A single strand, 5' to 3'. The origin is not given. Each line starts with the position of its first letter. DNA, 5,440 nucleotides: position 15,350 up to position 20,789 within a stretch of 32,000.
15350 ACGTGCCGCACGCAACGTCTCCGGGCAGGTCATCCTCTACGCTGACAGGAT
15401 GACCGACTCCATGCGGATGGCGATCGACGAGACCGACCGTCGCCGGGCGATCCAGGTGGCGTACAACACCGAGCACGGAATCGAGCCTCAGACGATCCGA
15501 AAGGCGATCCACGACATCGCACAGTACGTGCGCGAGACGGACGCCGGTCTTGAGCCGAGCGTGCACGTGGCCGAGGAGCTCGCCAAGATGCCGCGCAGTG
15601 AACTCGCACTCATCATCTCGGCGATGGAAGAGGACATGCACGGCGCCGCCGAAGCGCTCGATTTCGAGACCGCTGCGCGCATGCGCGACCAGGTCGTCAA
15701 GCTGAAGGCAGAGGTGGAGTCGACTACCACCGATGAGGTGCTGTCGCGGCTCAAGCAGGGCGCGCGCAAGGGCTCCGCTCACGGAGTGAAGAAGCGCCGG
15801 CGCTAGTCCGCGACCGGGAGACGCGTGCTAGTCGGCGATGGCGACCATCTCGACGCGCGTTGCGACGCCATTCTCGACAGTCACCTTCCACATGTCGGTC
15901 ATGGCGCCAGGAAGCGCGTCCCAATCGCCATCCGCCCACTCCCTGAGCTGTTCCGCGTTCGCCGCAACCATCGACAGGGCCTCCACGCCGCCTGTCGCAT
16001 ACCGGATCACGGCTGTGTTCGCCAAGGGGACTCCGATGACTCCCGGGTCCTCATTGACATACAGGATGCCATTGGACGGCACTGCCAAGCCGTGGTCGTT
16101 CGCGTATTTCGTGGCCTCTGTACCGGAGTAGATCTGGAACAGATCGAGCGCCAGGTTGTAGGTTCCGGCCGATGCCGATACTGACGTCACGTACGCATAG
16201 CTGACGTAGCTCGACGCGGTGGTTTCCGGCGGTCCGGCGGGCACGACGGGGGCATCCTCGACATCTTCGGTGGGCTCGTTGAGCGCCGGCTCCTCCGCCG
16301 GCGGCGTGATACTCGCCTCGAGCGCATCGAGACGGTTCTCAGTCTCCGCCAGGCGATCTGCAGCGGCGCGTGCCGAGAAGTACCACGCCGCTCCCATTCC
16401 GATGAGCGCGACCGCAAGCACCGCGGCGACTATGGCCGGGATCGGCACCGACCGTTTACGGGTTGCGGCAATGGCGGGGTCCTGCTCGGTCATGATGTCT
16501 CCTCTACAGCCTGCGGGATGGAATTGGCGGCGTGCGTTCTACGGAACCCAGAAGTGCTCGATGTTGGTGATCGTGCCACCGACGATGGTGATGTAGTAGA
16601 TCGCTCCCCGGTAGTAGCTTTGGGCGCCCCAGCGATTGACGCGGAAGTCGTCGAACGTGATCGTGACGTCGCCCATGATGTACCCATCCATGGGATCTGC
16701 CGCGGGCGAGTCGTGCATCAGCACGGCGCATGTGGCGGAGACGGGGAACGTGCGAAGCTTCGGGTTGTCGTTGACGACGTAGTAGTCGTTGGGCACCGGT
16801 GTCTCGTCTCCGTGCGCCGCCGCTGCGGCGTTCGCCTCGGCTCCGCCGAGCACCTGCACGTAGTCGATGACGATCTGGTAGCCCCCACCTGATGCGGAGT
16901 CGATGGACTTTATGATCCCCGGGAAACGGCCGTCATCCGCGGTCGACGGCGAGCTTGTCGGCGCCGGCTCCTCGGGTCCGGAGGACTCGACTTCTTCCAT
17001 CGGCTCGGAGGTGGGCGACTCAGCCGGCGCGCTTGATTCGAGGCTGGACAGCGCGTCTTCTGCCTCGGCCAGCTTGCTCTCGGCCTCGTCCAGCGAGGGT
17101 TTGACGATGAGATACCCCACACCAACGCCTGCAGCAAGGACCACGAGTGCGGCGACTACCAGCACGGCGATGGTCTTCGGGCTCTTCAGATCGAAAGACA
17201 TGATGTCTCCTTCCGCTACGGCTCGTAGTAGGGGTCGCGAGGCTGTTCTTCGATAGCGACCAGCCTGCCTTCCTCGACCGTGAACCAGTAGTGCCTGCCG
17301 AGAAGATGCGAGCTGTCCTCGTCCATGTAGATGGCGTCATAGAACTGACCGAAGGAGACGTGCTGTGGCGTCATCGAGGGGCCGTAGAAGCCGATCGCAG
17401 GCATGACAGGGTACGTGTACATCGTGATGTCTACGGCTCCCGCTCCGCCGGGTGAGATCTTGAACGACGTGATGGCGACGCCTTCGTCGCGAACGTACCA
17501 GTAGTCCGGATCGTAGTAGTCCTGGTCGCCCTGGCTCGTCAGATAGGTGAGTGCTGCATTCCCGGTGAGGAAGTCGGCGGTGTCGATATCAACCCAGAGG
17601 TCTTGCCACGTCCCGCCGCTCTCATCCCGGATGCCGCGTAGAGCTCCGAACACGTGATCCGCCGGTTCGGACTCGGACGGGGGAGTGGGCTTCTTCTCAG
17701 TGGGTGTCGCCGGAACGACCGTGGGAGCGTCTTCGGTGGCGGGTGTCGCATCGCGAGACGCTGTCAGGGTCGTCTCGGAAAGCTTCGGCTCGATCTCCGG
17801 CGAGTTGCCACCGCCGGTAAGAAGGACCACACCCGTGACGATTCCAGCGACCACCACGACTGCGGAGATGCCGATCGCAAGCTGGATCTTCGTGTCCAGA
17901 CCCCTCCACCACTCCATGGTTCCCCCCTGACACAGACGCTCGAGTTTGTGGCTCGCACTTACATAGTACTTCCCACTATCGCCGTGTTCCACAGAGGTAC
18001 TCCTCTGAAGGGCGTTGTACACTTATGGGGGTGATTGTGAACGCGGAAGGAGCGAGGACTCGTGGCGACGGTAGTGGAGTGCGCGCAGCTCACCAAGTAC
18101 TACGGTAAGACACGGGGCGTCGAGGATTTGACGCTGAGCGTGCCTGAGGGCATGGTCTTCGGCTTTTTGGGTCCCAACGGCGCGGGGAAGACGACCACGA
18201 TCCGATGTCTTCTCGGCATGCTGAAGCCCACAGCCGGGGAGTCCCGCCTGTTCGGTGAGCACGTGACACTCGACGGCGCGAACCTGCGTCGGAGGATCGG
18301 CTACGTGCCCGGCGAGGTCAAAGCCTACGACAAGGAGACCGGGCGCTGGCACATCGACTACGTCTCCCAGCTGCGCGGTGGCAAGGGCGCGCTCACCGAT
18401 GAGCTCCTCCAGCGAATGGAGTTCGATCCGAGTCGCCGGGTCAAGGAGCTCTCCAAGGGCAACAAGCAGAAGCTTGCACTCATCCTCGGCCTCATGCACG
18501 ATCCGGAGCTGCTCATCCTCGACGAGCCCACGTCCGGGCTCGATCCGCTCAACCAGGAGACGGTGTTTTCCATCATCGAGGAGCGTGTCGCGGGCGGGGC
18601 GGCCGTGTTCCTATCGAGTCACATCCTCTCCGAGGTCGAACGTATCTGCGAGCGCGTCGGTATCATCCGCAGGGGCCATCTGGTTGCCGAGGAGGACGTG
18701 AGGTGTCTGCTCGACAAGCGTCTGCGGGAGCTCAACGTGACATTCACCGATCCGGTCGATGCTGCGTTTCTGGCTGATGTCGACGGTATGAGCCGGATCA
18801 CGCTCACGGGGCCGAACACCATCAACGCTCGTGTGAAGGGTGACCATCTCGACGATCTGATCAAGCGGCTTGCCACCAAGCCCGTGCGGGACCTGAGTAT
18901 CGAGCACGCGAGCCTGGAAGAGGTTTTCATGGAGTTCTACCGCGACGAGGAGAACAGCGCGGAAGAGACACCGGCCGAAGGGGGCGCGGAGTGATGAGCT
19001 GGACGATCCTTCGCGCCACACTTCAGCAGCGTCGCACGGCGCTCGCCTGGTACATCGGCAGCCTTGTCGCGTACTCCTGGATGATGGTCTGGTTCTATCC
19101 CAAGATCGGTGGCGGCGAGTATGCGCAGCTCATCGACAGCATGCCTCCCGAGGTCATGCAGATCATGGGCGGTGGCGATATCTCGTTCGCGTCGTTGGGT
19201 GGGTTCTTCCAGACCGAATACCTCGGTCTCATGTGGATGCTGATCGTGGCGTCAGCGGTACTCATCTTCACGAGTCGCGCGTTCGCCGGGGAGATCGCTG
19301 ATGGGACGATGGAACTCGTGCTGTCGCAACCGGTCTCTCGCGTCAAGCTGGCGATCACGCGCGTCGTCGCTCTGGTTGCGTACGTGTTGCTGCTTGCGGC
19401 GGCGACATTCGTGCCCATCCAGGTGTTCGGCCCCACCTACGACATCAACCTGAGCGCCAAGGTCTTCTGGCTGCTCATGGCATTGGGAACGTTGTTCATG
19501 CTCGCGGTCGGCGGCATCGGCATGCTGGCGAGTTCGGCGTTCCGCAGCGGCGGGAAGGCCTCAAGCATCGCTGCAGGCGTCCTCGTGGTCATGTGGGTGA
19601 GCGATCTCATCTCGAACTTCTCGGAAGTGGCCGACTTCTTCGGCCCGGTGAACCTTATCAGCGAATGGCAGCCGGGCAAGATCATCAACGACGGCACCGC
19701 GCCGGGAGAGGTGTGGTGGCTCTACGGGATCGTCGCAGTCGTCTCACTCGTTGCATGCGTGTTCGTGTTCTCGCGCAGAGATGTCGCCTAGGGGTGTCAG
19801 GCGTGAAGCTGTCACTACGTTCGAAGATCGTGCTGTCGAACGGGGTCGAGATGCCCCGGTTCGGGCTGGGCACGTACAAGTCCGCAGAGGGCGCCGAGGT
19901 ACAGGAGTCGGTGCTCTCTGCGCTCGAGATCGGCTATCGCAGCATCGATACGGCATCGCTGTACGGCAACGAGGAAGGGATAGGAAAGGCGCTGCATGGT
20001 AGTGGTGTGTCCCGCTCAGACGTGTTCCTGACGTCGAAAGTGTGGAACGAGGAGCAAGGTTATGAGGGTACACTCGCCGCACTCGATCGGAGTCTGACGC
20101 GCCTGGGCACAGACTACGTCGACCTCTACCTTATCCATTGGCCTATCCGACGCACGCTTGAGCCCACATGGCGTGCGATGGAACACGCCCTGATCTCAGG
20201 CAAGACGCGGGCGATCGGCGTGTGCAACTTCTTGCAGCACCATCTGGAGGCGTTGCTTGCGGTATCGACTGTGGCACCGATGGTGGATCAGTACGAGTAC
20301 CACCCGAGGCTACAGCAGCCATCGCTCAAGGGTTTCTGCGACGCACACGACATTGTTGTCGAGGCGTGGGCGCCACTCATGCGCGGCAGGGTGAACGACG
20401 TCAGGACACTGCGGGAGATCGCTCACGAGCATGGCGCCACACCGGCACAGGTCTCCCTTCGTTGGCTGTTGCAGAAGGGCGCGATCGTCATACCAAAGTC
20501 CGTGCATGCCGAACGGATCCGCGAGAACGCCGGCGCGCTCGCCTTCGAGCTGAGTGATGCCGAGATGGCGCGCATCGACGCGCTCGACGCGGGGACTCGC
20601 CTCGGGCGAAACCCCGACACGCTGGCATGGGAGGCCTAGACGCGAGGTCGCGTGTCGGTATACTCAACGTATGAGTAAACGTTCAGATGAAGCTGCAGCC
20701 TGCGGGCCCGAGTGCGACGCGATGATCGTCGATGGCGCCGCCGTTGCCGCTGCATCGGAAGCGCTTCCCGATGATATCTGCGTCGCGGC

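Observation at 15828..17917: Three tandem paralogous single-pass membrane proteins with an unrecognised C-terminal domain, divergent from an ABC-2 exporter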

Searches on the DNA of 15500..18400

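Call 75: search_rna_families(source=window, start=15500, end=18400, threshold=evalue, max_evalue=0.1)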
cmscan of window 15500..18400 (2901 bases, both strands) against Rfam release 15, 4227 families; matches with E-value up to 0.1: 0.
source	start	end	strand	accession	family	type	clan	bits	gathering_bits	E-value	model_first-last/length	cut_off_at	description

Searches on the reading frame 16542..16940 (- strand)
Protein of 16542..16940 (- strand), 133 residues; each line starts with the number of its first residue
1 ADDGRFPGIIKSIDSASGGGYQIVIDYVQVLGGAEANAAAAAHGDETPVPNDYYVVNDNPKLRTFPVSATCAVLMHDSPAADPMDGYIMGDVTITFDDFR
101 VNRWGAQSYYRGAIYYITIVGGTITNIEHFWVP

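Call 27: predict_structure(alignment_id=A2)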
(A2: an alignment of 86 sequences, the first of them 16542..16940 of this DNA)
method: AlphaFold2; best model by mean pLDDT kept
length: 133 residues; sequences in the alignment: 86
mean_pLDDT: 90.2   pTM: 0.82
mean pLDDT of the five models: 90.2, 90.1, 89.6, 88.7, 88.6
residues with pLDDT >= 90: 93; 70-90: 34; 50-70: 6; < 50: 0
segments of 3 or more residues with pLDDT < 50: none
pLDDT, mean of each block of 10 residues (from residue 1): 90 92 96 97 96 92 95 85 73 91 78 94 96 78
secondary structure, 60 per line:
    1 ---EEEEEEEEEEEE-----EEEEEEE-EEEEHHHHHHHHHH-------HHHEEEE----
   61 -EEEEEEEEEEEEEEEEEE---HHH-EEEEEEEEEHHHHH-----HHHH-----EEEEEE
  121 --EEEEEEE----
elements in order: E4-15 E21-27 E29-32 H33-42 E53-56 E62-79 E87-95 H96-100 H106-109 E115-120 E123-129

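Call 30: fold_search(model_id=the predicted structure, library=pdb)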
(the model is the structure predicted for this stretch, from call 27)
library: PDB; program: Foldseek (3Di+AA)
matches with E <= 10: 583; with E <= 0.001: 0
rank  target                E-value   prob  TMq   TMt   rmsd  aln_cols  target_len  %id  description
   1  3wlc                  4.0e-01  0.04  0.16  0.08  19.5       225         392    9  Crystal structure of dimeric GCaMP6m (released 2014-01-22)
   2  3ek4                  4.5e-01  0.04  0.16  0.09  18.7       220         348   11  Calcium-saturated GCaMP2 Monomer (released 2008-12-16)
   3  1lwt_A                4.8e-01  0.08  0.17  0.06  15.9       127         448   12  Crystal structure of the intein homing endonuclease PI-SceI bound to its substrate DNA (Ca2+ free) (released 2002-09-27)
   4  3ulp_A                5.0e-01  0.09  0.18  0.20  11.3        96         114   10  Plasmodium falciparum SSB complex with ssDNA (released 2012-05-09)
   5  1jva_A                6.0e-01  0.08  0.18  0.06  16.0       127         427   12  CRYSTAL STRUCTURE OF THE VMA1-DERIVED ENDONUCLEASE BEARING THE N AND C EXTEIN PROPEPTIDES (released 2002-08-29)
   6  5xgt_A                6.0e-01  0.04  0.15  0.18  13.0       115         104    8  Crystal structure of the N-terminal domain of Staphylococcus aureus single-stranded DNA-binding protein SsbA at 1.82 a (released 2017-08-09)
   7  3osr_B                6.0e-01  0.02  0.15  0.05  20.3       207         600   11  Maltose-bound maltose sensor engineered by insertion of circularly permuted green fluorescent protein into E. coli mal (released 2011-10-26)
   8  6cqk_A                6.7e-01  0.14  0.25  0.32   7.4       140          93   10  Crystal Structure of mitochondrial single-stranded DNA binding proteins from S. cerevisiae, Rim1 (Form1) (released 2018-05-30)
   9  1ue5_B                7.1e-01  0.21  0.33  0.38   7.4       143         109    9  Crystal structure of the single-stranded dna-binding protein from mycobacterium tuberculosis (released 2004-02-10)
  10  5f9g                  7.1e-01  0.03  0.16  0.12  18.8       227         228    9  pnGFP1.5-Y.Cro: circularly permuted green fluorescent protein (with a tyrosine-derived chromophore) (released 2016-02-03)
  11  6cqm_E                7.5e-01  0.09  0.24  0.29   7.8       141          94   11  Crystal Structure of mitochondrial single-stranded DNA binding proteins from S. cerevisiae, Rim1 (Form2) (released 2018-05-30)
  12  3evu                  7.5e-01  0.03  0.16  0.08  19.8       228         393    8  Crystal structure of Calcium bound dimeric GCAMP2 (released 2008-12-09)
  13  3ulp_C                7.9e-01  0.08  0.18  0.20  11.3        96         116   11  Plasmodium falciparum SSB complex with ssDNA (released 2012-05-09)
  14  7ym1_A                7.9e-01  0.06  0.16  0.20  13.3       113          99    7  Structure of SsbA protein in complex with the anticancer drug 5-fluorouracil (released 2023-08-02)
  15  2vw9_B                8.4e-01  0.16  0.31  0.37   9.6       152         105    5  Single stranded DNA binding protein complex from Helicobacter pylori (released 2009-06-02)
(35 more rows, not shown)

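Call 59: fold_search(model_id=the predicted structure, library=viral)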
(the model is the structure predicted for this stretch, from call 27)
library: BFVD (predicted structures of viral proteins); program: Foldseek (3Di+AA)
matches with E <= 10: 440; with E <= 0.001: 0
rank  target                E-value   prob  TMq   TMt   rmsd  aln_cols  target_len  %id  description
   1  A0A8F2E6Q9            1.0e-01  0.41  0.30  0.28   8.5       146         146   13  Uncharacterized protein [Streptomyces phage KimJongPhill]
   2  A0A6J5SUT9            1.1e-01  0.18  0.22  0.23  10.1       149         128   13  Uncharacterized protein [uncultured Caudovirales phage]
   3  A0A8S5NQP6            1.4e-01  0.28  0.27  0.26  10.2       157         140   10  DUF669 domain-containing protein [Siphoviridae sp. ctSP74]
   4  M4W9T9                2.4e-01  0.04  0.13  0.09  14.5       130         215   13  Uncharacterized protein [Mycobacterium phage FF47]
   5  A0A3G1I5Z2            3.1e-01  0.25  0.34  0.28  10.1       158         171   15  (no name in the UniProt tables at hand)
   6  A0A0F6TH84            3.3e-01  0.16  0.16  0.12  13.2        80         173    9  Uncharacterized protein [Sinorhizobium phage phiM9]
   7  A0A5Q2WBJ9            3.3e-01  0.09  0.21  0.17  10.7       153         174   11  (no name in the UniProt tables at hand)
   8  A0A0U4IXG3            3.9e-01  0.06  0.14  0.12  12.5       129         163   16  Uncharacterized protein [Arthrobacter phage Rings]
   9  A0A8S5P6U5            4.9e-01  0.13  0.25  0.21  10.1       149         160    9  Single strand binding protein (Fragment) [Podoviridae sp. ctPr92]
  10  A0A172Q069            5.2e-01  0.14  0.25  0.14  10.7       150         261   12  Uncharacterized protein [Acinetobacter phage vB_AbaM_ME3]
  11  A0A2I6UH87            5.9e-01  0.07  0.18  0.16  10.4        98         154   17  Single-strand binding protein [Salinibacter phage M31CR41-2]
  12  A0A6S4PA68            6.2e-01  0.14  0.31  0.22  14.7       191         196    8  Phage single-stranded DNA-binding protein [uncultured phage_MedDCM-OCT-S39-C11]
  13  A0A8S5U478            6.2e-01  0.03  0.11  0.11  15.8       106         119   11  Uncharacterized protein [Siphoviridae sp. ct6GI21]
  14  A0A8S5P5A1            6.6e-01  0.20  0.32  0.29   9.4       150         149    9  Single-stranded DNA-binding protein [Herelleviridae sp. cttEB8]
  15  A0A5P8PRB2            6.9e-01  0.16  0.19  0.13   6.2        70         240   17  Single-stranded DNA-binding protein [Vibrio phage phi50-12]
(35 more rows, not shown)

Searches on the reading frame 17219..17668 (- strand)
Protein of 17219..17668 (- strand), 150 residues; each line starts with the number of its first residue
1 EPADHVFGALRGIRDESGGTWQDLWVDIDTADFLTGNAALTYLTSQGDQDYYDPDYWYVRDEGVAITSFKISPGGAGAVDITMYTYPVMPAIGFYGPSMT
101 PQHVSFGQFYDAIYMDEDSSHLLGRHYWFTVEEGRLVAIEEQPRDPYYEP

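Call 58: predict_structure(alignment_id=A4)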
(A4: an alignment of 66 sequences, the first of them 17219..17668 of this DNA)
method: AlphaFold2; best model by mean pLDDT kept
length: 150 residues; sequences in the alignment: 66
mean_pLDDT: 89.8   pTM: 0.85
mean pLDDT of the five models: 89.8, 88.1, 87.4, 87.2, 86.5
residues with pLDDT >= 90: 106; 70-90: 32; 50-70: 11; < 50: 1
segments of 3 or more residues with pLDDT < 50: none
pLDDT, mean of each block of 10 residues (from residue 1): 86 92 94 95 96 91 86 80 93 79 95 95 96 95 75
secondary structure, 60 per line:
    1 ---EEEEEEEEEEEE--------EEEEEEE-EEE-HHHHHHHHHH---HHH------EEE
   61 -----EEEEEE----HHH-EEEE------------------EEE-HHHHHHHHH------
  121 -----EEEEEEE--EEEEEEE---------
elements in order: E4-15 E24-30 E32-34 H36-45 E58-60 E66-71 E80-83 E102-104 H106-114 E126-132 E135-141

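Call 63: fold_search(model_id=the predicted structure, library=pdb)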
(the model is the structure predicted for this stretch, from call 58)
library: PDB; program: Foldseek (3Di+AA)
matches with E <= 10: 455; with E <= 0.001: 0
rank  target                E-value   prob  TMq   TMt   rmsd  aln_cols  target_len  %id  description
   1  3afq_B                8.1e-02  0.25  0.23  0.28   9.2       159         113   11  Crystal structure of the single-stranded DNA binding protein from Mycobacterium leprae (Form II) (released 2010-10-06)
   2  4dam_F                1.7e-01  0.21  0.25  0.32   8.9       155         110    9  Crystal structure of small single-stranded DNA-binding protein from Streptomyces coelicolor (released 2013-01-16)
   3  3u58_B                1.7e-01  0.04  0.14  0.11  18.4       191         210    9  Crystal Structure of the Tetrahymena telomerase processivity factor Teb1 AB (released 2011-12-28)
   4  4dam_B                2.1e-01  0.16  0.24  0.30   9.2       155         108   10  Crystal structure of small single-stranded DNA-binding protein from Streptomyces coelicolor (released 2013-01-16)
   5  9dei_I                2.1e-01  0.16  0.23  0.20  10.9       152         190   10  Trypanosoma brucei mitochondrial RNA-editing catalytic complex 1, U-deletion (RECC1) (released 2026-01-21)
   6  4dam_A                2.4e-01  0.18  0.24  0.30   9.2       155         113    9  Crystal structure of small single-stranded DNA-binding protein from Streptomyces coelicolor (released 2013-01-16)
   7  1ue5_A                2.7e-01  0.20  0.28  0.33   8.7       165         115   10  Crystal structure of the single-stranded dna-binding protein from mycobacterium tuberculosis (released 2004-02-10)
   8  7f5y_B                2.8e-01  0.13  0.24  0.27   8.3       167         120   10  Crystal structure of the single-stranded dna-binding protein from Mycobacterium tuberculosis- Form III (released 2022-05-11)
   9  3eiv_C                3.2e-01  0.28  0.30  0.38   7.0       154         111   10  Crystal Structure of Single-stranded DNA-binding protein from Streptomyces coelicolor (released 2009-09-08)
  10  1x3g_A                4.0e-01  0.11  0.25  0.29   8.6       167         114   11  Crystal structure of the single-stranded DNA-binding protein from Mycobacterium SMEGMATIS (released 2005-08-15)
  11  3ulp_D                4.3e-01  0.11  0.22  0.27   9.5       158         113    9  Plasmodium falciparum SSB complex with ssDNA (released 2012-05-09)
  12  6rji                  5.1e-01  0.04  0.15  0.13  19.6       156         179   15  X-ray structure of the elongation factor P of S. aureus (released 2020-04-01)
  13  5wqv_A                5.4e-01  0.11  0.20  0.29   8.3       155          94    5  Crystal structure of PriB mutant - S55A (released 2017-11-29)
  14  1x3e_B                5.4e-01  0.10  0.24  0.28   9.1       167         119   11  Crystal structure of the single-stranded DNA-binding protein from Mycobacterium smegmatis (released 2005-08-15)
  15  9dei_L                5.4e-01  0.08  0.23  0.23   8.7       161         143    8  Trypanosoma brucei mitochondrial RNA-editing catalytic complex 1, U-deletion (RECC1) (released 2026-01-21)
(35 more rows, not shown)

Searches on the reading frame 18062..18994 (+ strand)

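Call 56: search_protein_families(library=ncbifam, proteins=[window:18062-18994:+], max_evalue=0.00001)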
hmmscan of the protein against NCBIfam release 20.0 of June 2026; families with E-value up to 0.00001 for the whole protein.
window:18062-18994:+ (310 aa): 177 families (the best 25 are shown)
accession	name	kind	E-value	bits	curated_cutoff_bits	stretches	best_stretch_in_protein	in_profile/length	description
TIGR01188.1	drrA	subfamily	8.5e-60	202.6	312.45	1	12-292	1-300/302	daunorubicin resistance ABC transporter, ATP-binding protein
TIGR03522.1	GldA_ABC_ATP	equivalog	1.1e-48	166.2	402.6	1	5-291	3-299/301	gliding motility-associated ABC transporter ATP-binding subunit GldA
NF047565.1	PSM_export_PmtA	equivalog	2.2e-41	142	350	1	12-219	9-218/282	phenol-soluble modulin export ABC transporter ATP-binding protein PmtA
NF033858.1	ABC2_perm_RbbA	equivalog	3.2e-41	141.2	1050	1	3-230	265-499/909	ribosome-associated ATPase/putative transporter RbbA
NF010060.0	PRK13537.1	equivalog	4e-41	140.9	521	1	3-291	14-306/314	nodulation factor ABC transporter ATP-binding protein NodI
TIGR03740.1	galliderm_ABC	subfamily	8.1e-41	140.1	309.75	1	7-213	3-208/223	lantibiotic protection ABC transporter ATP-binding subunit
NF010059.0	PRK13536.1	equivalog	2.7e-38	131.6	549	1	3-220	42-265/342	nodulation factor ABC transporter ATP-binding protein NodI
TIGR01288.1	nodI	equivalog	3e-35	121.7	424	1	5-221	5-227/303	nodulation factor ABC transporter ATP-binding protein NodI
TIGR04406.1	LPS_export_lptB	equivalog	6.1e-30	104.3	240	1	6-218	3-224/239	LPS export ABC transporter ATP-binding protein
TIGR03864.1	PQQ_ABC_ATP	hypoth_equivalog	2.8e-29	102.3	302.25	1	5-219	2-222/236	ABC transporter, ATP-binding subunit, PQQ-dependent alcohol dehydrogenase system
TIGR03410.1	urea_trans_UrtE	equivalog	1.3e-27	96.8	285.8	1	7-221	3-224/230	urea ABC transporter ATP-binding subunit UrtE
TIGR04521.1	ECF_ATPase_2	equivalog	9.5e-27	93.8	330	2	126-226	141-244/279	energy-coupling factor transporter ATPase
NF047568.1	PSM_export_PmtC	equivalog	2e-26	93.2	375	1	8-214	4-205/290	phenol-soluble modulin export ABC transporter ATP-binding protein PmtC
TIGR03873.1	F420-0_ABC_ATP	hypoth_equivalog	7.3e-26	90.9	372.4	1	8-219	5-227/256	putative F420-0 ABC transporter ATP-binding protein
NF010068.0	PRK13548.1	equivalog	3.1e-25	88.8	261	2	115-218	121-232/261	heme ABC transporter ATP-binding protein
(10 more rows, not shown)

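Call 57: search_protein_families(library=pfam, proteins=[window:18062-18994:+], max_evalue=0.001)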
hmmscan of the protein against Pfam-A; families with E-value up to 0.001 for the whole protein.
window:18062-18994:+ (310 aa): 3 families
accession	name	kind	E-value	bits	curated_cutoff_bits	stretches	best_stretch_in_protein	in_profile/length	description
PF00005.33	ABC_tran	-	1.9e-24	87.3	25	1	21-158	2-137/137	ABC transporter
PF13304.12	AAA_21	-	2.3e-14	54.6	27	1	126-190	234-301/304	AAA domain, putative AbiEii toxin, Type IV TA system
PF13732.12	DrrA1-3_C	-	0.00036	21.6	27.4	1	226-291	15-79/81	ATP-binding protein DrrA1-3-like, C-terminal domain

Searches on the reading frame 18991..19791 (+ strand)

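Call 56: search_protein_families(library=ncbifam, proteins=[window:18991-19791:+], max_evalue=0.00001)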
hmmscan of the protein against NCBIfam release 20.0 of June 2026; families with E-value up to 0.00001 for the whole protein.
window:18991-19791:+ (266 aa): 0 families

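Call 57: search_protein_families(library=pfam, proteins=[window:18991-19791:+], max_evalue=0.001)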
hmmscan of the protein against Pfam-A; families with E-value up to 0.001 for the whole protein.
window:18991-19791:+ (266 aa): 3 families
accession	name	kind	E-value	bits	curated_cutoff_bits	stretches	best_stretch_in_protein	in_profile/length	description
PF12679.13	ABC2_membrane_2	-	7.7e-15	55.3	27.2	1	32-264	29-282/283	ABC-2 family transporter protein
PF01061.29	ABC2_membrane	-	6.4e-05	23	26.9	1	74-201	49-173/211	ABC-2 type transporter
PF12698.13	ABC2_membrane_3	-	8.9e-05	22.2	31.6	1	70-203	158-284/347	ABC-2 family transporter protein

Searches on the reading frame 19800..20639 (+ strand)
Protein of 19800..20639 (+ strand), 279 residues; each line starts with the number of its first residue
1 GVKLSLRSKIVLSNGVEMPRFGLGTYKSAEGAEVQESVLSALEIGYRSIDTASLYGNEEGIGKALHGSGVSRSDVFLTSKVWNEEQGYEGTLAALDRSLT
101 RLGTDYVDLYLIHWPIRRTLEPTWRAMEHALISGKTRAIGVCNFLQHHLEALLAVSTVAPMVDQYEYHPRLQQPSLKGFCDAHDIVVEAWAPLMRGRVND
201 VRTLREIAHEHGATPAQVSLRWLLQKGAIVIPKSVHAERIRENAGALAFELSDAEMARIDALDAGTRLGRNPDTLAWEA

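Call 56: search_protein_families(library=ncbifam, proteins=[window:19800-20639:+], max_evalue=0.00001)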
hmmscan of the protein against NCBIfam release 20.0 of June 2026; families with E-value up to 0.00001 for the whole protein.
window:19800-20639:+ (279 aa): 7 families
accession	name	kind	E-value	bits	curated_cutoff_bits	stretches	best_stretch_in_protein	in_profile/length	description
NF008598.0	PRK11565.1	equivalog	6.6e-80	268.1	425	1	8-275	5-273/275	2,5-didehydrogluconate reductase DkgA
NF008377.0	PRK11172.1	equivalog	7.5e-64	215.5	327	1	17-276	2-263/267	2,5-didehydrogluconate reductase DkgB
NF049922.1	MethglyxlRedYdjG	equivalog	1.7e-16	60.1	550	1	36-198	40-225/326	NADH-dependent methylglyoxal reductase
NF007388.0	PRK09912.1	subfamily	3.6e-13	49.1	448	1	32-146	42-172/346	L-glyceraldehyde 3-phosphate reductase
TIGR01293.1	Kv_beta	subfamily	5.5e-12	45.4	365.4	1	14-168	9-182/319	voltage-dependent potassium channel subunit beta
NF007695.0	PRK10376.1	subfamily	3.8e-10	39.3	280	1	40-263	48-287/290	oxidoreductase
NF007912.0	PRK10625.1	equivalog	8.8e-09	35.2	415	1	93-119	112-138/346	NADP(H)-dependent aldo-keto reductase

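Call 57: search_protein_families(library=pfam, proteins=[window:19800-20639:+], max_evalue=0.001)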
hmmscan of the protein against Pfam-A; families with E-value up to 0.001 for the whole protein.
window:19800-20639:+ (279 aa): 1 family
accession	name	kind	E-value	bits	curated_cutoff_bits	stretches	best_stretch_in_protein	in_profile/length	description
PF00248.27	Aldo_ket_red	-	4.8e-53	180.6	24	1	25-263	6-290/291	Aldo/keto reductase family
